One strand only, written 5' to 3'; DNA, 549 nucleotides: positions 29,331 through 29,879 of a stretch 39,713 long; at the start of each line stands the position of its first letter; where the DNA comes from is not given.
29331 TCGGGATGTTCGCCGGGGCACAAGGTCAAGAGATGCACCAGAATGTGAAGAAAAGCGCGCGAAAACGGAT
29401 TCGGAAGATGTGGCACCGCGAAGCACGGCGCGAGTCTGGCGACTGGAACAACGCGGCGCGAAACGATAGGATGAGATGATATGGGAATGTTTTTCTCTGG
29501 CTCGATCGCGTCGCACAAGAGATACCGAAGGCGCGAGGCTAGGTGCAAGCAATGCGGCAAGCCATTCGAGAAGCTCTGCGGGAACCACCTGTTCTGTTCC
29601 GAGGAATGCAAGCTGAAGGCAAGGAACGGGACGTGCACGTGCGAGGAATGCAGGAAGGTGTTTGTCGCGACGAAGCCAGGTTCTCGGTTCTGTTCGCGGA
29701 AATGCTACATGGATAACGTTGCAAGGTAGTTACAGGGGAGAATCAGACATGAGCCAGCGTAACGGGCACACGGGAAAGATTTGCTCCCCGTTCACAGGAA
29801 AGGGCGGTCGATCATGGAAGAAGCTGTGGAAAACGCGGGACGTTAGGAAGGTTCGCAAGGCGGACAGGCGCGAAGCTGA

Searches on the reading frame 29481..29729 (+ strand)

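Call 31: search_protein_families(library=pfam, proteins=[window:29481-29729:+], max_evalue=0.05)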
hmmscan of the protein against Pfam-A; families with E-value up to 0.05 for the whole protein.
window:29481-29729:+ (82 aa): 2 families
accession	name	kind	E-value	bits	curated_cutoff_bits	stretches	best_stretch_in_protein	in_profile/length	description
PF18256.6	HscB_4_cys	-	0.021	15.1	26.2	1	21-41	2-22/27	Co-chaperone HscB tetracysteine metal binding motif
PF05766.18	NinG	-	0.049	13.9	25.4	0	18-47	5-34/193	Bacteriophage Lambda NinG protein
